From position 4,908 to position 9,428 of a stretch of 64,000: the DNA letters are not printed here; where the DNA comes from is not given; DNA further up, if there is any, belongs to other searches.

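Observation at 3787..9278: Candidate undescribed two-gene system: DUF4143-type AAA ATPase with its 3' end overlapped by the start of a 1406-aa STAND-like NTPase-nuclease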

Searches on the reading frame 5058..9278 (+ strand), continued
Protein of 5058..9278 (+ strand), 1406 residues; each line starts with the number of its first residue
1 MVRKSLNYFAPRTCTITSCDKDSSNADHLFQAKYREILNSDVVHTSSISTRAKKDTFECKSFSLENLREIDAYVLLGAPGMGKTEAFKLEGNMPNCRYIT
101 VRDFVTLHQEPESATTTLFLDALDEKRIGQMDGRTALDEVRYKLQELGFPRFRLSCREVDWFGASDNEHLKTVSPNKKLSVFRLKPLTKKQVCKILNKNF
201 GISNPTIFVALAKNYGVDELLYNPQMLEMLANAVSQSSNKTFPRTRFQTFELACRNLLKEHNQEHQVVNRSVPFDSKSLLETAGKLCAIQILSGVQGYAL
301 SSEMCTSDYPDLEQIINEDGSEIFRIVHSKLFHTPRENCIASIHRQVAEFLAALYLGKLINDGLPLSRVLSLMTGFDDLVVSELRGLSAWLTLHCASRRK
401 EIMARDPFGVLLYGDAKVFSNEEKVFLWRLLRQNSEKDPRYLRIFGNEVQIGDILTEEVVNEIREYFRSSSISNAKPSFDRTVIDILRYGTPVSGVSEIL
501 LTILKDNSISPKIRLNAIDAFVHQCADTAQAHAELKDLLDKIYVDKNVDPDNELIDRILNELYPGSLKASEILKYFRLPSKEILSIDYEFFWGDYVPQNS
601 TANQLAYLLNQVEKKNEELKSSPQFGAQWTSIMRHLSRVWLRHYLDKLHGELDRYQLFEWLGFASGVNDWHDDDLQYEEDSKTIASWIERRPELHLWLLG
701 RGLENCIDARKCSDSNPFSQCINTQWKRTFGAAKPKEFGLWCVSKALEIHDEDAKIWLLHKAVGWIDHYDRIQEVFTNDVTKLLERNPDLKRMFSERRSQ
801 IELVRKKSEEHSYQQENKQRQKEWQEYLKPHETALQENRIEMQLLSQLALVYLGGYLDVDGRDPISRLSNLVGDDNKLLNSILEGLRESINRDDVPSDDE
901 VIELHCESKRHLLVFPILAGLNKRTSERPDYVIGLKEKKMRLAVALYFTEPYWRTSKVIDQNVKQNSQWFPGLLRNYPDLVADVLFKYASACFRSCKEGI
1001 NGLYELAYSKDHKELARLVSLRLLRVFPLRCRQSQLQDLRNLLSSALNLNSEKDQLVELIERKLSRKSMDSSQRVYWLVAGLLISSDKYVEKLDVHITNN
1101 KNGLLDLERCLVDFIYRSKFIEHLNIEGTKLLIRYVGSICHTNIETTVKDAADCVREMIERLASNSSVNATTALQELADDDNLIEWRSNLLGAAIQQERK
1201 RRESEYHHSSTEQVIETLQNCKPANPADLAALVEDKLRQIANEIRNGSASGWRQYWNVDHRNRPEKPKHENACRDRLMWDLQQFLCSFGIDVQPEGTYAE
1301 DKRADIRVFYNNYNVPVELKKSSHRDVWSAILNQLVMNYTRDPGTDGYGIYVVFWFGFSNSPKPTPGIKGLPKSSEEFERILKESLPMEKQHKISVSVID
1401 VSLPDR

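Call 19: find_related_loci(query=A1, collection=genome_contigs, flank=8000)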
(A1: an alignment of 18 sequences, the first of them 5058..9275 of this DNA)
Query A1 (1406 aa) in genome_contigs; peptide patterns used: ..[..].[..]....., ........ (x = any residue, [..] = any of these).
599 stretches matched a pattern (row limit reached: there are more); 532 encode a relative of the query (tblastn E <= 1e-3); the best 80 are kept; 80 distinct loci.
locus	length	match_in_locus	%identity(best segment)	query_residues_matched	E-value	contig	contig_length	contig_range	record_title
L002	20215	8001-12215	55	6-1404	0e+0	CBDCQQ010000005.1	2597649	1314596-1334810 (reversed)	MAG: Arenicellales bacterium isolate b687d975-9751-486f-9689-3abe7c8b9e48 genome assembly, contig: contig_5, whole genom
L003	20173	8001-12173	40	12-1402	0e+0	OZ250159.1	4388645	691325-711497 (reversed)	MAG: Candidatus Rariloculaceae bacterium isolate d7988692-1f91-4a51-bf50-90d1cd8d1283 genome assembly, chromosome: 1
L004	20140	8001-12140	40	1-1404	0e+0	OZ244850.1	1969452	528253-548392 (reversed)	MAG: Gammaproteobacteria bacterium isolate ed37e13b-53fa-493c-b8f4-17445a644a29 genome assembly, chromosome: 1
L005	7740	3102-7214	38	1-1401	0e+0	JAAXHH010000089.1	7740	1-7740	MAG: Candidatus Latescibacterota bacterium isolate Plut_88884 unfiltered_Plut_88884_genomic_contig_1063707, whole genome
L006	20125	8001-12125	40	46-1404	0e+0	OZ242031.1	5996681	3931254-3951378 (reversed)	MAG: Candidatus Rariloculaceae bacterium isolate a5421204-da08-4551-a270-5214cadbb2a1 genome assembly, chromosome: 1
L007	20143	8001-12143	39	1-1404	0e+0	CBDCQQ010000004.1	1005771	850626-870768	MAG: Arenicellales bacterium isolate b687d975-9751-486f-9689-3abe7c8b9e48 genome assembly, contig: contig_4, whole genom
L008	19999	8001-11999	40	58-1402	0e+0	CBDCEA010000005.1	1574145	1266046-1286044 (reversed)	MAG: Alphaproteobacteria bacterium isolate acfa3c97-71bc-419c-b48f-b1c48e78630c genome assembly, contig: contig_5, whole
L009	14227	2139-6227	39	48-1402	0e+0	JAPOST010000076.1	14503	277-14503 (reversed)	MAG: Rhodospirillaceae bacterium isolate CAR2_bin_5 NODE_1422_length_14503_cov_12.0079, whole genome shotgun sequence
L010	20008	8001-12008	39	1-1404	0e+0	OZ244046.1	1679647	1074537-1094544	MAG: Gammaproteobacteria bacterium isolate ff55764a-aadf-4709-b722-887e21b4041b genome assembly, chromosome: 1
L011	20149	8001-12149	38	1-1402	0e+0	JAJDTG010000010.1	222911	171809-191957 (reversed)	MAG: Candidatus Dadabacteria bacterium isolate jk18x11bins.6 k141_822077, whole genome shotgun sequence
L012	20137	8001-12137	38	1-1402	0e+0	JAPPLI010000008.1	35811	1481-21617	MAG: Gammaproteobacteria bacterium isolate RHO3_bin_19 NODE_2274_length_35811_cov_51.955196, whole genome shotgun sequen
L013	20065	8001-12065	39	58-1404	0e+0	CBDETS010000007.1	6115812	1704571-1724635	MAG: Paracoccaceae bacterium isolate d64af6e7-52e0-4969-a89a-2429f2ada3a2 genome assembly, contig: contig_6, whole genom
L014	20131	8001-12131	38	1-1404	0e+0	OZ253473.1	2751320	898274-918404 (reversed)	MAG: Nitrospirales bacterium isolate 056054a7-9ecf-4ec6-a908-bfcb47be926a genome assembly, chromosome: 1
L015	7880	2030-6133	38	1-1402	0e+0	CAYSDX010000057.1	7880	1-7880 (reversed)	MAG TPA_asm: uncultured Spirochaetia bacterium isolate SRP338948_co1_69 genome assembly, contig: k141_129290, whole geno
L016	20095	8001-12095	39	1-1404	0e+0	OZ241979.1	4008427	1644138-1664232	MAG: uncultured Candidatus Binatia bacterium isolate 9577865d-1fdf-407d-8016-5da360aaf3ec genome assembly, chromosome: 1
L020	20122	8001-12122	36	1-1402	0e+0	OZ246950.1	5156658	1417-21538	MAG: Longimicrobiales bacterium isolate 3aa531a3-4ffc-4887-82fc-46ee838b716f genome assembly, chromosome: 1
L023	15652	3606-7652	36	46-1402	0e+0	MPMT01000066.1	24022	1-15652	MAG: Alphaproteobacteria bacterium bin52 NODE_2939_length_24022_cov_17.7456_ID_5877, whole genome shotgun sequence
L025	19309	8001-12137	36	1-1402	0e+0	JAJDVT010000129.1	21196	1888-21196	MAG: Gemmatimonadetes bacterium isolate jk18x22bins.63 k141_422070, whole genome shotgun sequence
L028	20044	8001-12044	36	48-1402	0e+0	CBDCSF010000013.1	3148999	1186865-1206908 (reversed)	MAG: Paracoccaceae bacterium isolate 97bba2ad-1108-4fa6-af56-abc41972f57a genome assembly, contig: contig_13, whole geno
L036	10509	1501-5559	35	5-1402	0e+0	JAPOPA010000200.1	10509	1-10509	MAG: Chloroflexota bacterium isolate APA_bin_48 c_000000006422, whole genome shotgun sequence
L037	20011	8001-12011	36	64-1402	0e+0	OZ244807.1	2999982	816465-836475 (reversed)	MAG: Candidatus Azotimanducus sp. isolate d7e1e9d3-75ce-4ce8-8704-b46bbe593d13 genome assembly, chromosome: 1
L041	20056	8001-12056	36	1-1402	0e+0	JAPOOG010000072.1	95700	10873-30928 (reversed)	MAG: Bryobacterales bacterium isolate APA_bin_29 c_000000246985, whole genome shotgun sequence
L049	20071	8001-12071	35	1-1402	0e+0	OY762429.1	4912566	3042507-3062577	MAG: Terriglobia bacterium isolate aa40cff0-ace7-4b53-8087-0ef5d3f4acaf genome assembly, chromosome: 1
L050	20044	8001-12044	36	38-1402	0e+0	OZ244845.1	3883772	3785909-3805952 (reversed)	MAG: Chloroflexota bacterium isolate 3460274c-b819-443f-96a0-86c9f13451b3 genome assembly, chromosome: 1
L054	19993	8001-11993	36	61-1402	0e+0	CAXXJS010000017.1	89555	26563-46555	MAG: Candidatus Latescibacterota bacterium isolate d54d2296-71c2-45af-80d9-7212e301404d genome assembly, contig: contig_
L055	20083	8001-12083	34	1-1402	0e+0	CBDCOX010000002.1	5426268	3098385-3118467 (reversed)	MAG: Candidatus Latescibacterota bacterium isolate 3c4b53aa-e325-4963-aa18-2d5493478633 genome assembly, contig: contig_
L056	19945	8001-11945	35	61-1402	0e+0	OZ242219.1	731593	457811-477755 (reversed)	MAG: Candidatus Azotimanducaceae bacterium isolate 4e3f4a33-5720-4edb-bbdd-4cf11a4da1b9 genome assembly, chromosome: 1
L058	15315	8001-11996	35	61-1402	0e+0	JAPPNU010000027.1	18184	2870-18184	MAG: Gemmatimonadota bacterium isolate RHO3_bin_7 NODE_4719_length_18184_cov_43.355177, whole genome shotgun sequence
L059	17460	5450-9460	34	1-1402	0e+0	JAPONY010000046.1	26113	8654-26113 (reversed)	MAG: Gammaproteobacteria bacterium isolate APA_bin_21 c_000000215740, whole genome shotgun sequence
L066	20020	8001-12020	33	6-1402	0e+0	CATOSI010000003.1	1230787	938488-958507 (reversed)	MAG: uncultured Dehalococcoidia bacterium isolate 741b7de0-5fbb-4305-b724-e82bd623809b genome assembly, contig: contig_3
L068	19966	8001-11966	35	61-1402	0e+0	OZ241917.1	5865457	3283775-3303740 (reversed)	MAG: Candidatus Latescibacterota bacterium isolate 5e8d6608-c5e3-4027-8d72-793febe4c990 genome assembly, chromosome: 1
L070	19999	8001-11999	34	61-1402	0e+0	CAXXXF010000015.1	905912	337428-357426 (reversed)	MAG: Candidatus Latescibacterota bacterium isolate cdc6522c-bbe9-4fa3-a52d-301d393956c9 genome assembly, contig: contig_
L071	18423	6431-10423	34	64-1404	0e+0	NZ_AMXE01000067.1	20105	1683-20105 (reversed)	Thauera linaloolentis 47Lol = DSM 12138 Cont67, whole genome shotgun sequence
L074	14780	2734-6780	34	7-1404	0e+0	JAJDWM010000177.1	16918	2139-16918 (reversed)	MAG: Bryobacterales bacterium isolate jk18x25bins.29 k141_865234, whole genome shotgun sequence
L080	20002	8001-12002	34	64-1406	0e+0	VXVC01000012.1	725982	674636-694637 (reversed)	MAG: Holophagales bacterium isolate SB0667_bin_1 NODE_2_length_725982_cov_25.974696, whole genome shotgun sequence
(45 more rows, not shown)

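Call 21: search_protein_families(library=ncbifam, alignment_id=A1, max_evalue=1e-10)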
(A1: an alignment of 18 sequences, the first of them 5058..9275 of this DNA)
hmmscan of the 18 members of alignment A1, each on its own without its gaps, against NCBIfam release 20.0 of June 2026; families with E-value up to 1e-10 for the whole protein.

A. member 1, window:5058-9275:+ (1406 aa): 2 families
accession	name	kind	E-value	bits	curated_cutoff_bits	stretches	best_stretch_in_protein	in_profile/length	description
NF058535.1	antiphage_EruA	equivalog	6.9e-270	899.1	1000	1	63-1402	17-1318/1318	NACHT domain-containing antiphage protein EruA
NF058534.1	antiphage_HyoA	equivalog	3.3e-56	190.7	1200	2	172-828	194-840/1430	NACHT domain-containing antiphage protein HyoA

B. families by the number of members that match (of 18 scanned): 2 families
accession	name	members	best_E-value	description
NF058535.1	antiphage_EruA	18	7.1e-287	NACHT domain-containing antiphage protein EruA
NF058534.1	antiphage_HyoA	18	6.3e-62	NACHT domain-containing antiphage protein HyoA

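Call 25: search_dna_similar(query=window:5058-9275:+, collection=plasmids, mode=protein, max_rows=30)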
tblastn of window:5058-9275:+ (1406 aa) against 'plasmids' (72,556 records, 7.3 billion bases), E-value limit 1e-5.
Records with a match: 33; places in all: 34; records where one place covers at least 80% of the query: 1.
Best place of each record, by identity: <60% 33.
By first word of the organism name: Bradyrhizobium 5; Rhizobium 5; Agrobacterium 5; Vibrio 3; Bacillus 3; Pantoea 2; Burkholderia 2; Paracoccus 1; Ralstonia 1; Sphingomonas 1; and 5 more.
By predicted mobility (MOB-suite, as given by PLSDB): conjugative 18; non-mobilizable 13; mobilizable 2.
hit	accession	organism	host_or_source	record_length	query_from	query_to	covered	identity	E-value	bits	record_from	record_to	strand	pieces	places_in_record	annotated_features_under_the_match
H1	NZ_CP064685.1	Bradyrhizobium sp. CW1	Acmispon strigosus,cell culture,bulk ...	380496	74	1402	85%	27.9%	2e-52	409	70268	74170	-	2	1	hypothetical protein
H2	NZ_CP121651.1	Bradyrhizobium sp. CB82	Stylosanthes guianensis,cell culture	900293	74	1402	74%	29.8%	2e-53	426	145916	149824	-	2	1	hypothetical protein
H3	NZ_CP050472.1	Vibrio campbellii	single cell,seawater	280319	74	1405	77%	27.0%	1e-46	381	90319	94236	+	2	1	hypothetical protein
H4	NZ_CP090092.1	Rhizobium leguminosarum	Galega,Cell culture,Plant nodule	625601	48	1404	55%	30.3%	6e-40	317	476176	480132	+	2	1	hypothetical protein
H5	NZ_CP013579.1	Rhizobium phaseoli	Phaseolus vulgaris,Whole ...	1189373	58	1405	52%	31.5%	2e-38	305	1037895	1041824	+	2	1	record has no annotation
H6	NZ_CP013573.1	Rhizobium phaseoli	Phaseolus vulgaris,Whole ...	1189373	58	1405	52%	31.5%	2e-38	305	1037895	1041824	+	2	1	record has no annotation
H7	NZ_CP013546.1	Rhizobium phaseoli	Phaseolus vulgaris,Whole ...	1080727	58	1405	52%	31.5%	3e-37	301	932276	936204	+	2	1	record has no annotation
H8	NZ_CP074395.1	Agrobacterium salinitolerans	Cotton,tiaaue sample,root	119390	48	1405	53%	31.3%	1e-36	301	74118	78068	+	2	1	hypothetical protein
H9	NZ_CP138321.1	Agrobacterium fabrum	Blueberry,Crown gall tissues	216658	58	1405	52%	31.2%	4e-37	310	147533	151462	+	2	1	hypothetical protein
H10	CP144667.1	Agrobacterium tumefaciens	Sedum,cell culture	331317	58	1405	52%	30.9%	2e-39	318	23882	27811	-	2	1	hypothetical protein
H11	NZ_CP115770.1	Paracoccus sediminicola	cell culture,sediment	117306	74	1404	53%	30.0%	1e-32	252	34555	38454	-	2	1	hypothetical protein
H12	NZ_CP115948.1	Ralstonia solanacearum MolK2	Musa sp.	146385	67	1404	51%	30.8%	9e-36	311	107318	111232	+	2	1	hypothetical protein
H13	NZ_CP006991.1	Rhizobium etli bv. mimosae str. IE4771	Phaseolus vulgaris,whole organism,nodule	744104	58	1405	52%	29.8%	8e-32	283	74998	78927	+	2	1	hypothetical protein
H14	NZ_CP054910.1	Pantoea ananatis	-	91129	64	1402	45%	34.1%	8e-40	324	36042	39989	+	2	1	hypothetical protein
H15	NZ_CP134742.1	Pantoea agglomerans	cell culture,Water from creek adjacent ...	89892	74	1402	44%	34.6%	1e-38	323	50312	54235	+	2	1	hypothetical protein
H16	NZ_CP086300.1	Burkholderia ambifaria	cell culture,agricultural soil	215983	74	1402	56%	27.2%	5e-24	223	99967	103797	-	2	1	hypothetical protein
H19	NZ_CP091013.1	Burkholderia cenocepacia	-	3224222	74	1402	49%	27.0%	5e-22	213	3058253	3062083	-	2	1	none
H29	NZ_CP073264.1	Duffyella gerundensis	Lolium perenne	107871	1146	1402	18%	37.3%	3e-39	168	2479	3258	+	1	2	none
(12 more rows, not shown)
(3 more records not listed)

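Call 26: get_annotated_region(hit=H14, flank=6000)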
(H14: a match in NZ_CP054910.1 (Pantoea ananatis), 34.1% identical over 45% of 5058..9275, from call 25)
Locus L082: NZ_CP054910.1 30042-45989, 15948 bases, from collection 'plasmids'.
description: Pantoea ananatis strain FDAARGOS_680 plasmid unnamed2, complete sequence
organism: Pantoea ananatis (NCBI taxid 553)
taxonomy: Bacteria; Pseudomonadota; Gammaproteobacteria; Enterobacterales; Erwiniaceae; Pantoea; Pantoea ananatis
host: -; source: -; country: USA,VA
typing (MOB-suite, as given by PLSDB): conjugative; relaxase MOBF; mating-pair formation MPF_F
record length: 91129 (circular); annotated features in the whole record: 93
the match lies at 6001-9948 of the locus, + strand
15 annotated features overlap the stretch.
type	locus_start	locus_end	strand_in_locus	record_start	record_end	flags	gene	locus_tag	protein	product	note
CDS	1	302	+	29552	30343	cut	-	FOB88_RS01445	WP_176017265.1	hypothetical protein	-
CDS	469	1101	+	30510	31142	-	-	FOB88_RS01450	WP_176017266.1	hypothetical protein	-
CDS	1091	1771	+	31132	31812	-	-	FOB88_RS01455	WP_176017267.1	hypothetical protein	-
CDS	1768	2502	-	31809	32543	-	-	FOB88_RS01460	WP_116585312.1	tyrosine-type recombinase/integrase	GO:0015074 - DNA integration [Evidence IEA]; GO:0006310 - DNA recombination [Evidence IEA]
CDS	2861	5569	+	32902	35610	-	-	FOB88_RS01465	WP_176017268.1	TrlF family AAA-like ATPase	-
CDS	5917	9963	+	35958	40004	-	-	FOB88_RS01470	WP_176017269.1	hypothetical protein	-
CDS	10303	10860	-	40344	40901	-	-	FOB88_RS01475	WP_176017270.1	DNA-binding protein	-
CDS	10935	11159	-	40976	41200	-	-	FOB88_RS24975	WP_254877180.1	hypothetical protein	-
CDS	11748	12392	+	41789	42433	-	-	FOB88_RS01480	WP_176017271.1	ParA family protein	-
CDS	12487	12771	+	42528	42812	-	-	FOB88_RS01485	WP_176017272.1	molecular chaperone GroEL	-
CDS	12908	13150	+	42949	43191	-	-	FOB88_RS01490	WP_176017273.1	hypothetical protein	-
CDS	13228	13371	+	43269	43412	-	-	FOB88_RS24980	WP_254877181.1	hypothetical protein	-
CDS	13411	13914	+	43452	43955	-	-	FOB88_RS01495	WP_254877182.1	hypothetical protein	-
CDS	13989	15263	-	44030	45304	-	umuC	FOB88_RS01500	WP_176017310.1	translesion error-prone DNA polymerase V subunit UmuC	GO:0006281 - DNA repair [Evidence IEA]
CDS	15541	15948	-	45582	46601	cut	-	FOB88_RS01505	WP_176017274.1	IS110 family transposase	-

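Call 27: get_annotated_region(hit=H3, flank=6000)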
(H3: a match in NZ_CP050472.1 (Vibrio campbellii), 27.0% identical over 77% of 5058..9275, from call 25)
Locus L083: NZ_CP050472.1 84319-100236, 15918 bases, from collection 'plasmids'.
description: Vibrio campbellii strain LJC013 plasmid unnamed1, complete sequence
organism: Vibrio campbellii (NCBI taxid 680)
taxonomy: Bacteria; Pseudomonadota; Gammaproteobacteria; Vibrionales; Vibrionaceae; Vibrio; Vibrio campbellii
host: -; source: single cell,seawater; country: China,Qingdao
typing (MOB-suite, as given by PLSDB): non-mobilizable; replicon rep_cluster_273
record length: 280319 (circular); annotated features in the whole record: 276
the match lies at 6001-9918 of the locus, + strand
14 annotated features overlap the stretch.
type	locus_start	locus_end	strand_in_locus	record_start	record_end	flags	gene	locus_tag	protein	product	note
CDS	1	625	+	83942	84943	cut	-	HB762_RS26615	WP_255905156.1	hypothetical protein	-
CDS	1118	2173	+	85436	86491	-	-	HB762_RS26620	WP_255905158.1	hypothetical protein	-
CDS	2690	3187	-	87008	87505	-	-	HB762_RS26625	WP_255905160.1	DUF3592 domain-containing protein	-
CDS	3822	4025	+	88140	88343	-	-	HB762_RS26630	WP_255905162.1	hypothetical protein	-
CDS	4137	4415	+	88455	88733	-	-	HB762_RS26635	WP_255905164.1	hypothetical protein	-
CDS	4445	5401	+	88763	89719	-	-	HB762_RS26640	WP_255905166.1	hypothetical protein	-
CDS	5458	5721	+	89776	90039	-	-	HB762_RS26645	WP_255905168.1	hypothetical protein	-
CDS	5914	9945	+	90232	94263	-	-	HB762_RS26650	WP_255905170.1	hypothetical protein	-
CDS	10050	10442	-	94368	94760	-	-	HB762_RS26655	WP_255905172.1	ProQ/FINO family protein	-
CDS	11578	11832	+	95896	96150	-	-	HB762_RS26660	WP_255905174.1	hypothetical protein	-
CDS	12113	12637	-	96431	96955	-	-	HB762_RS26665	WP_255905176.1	hypothetical protein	-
CDS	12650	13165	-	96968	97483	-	-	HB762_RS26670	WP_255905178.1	hypothetical protein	-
CDS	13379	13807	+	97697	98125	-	-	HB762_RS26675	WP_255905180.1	hypothetical protein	-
CDS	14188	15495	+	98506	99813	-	-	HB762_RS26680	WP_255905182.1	site-specific integrase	GO:0015074 - DNA integration [Evidence IEA]; GO:0006310 - DNA recombination [Evidence IEA]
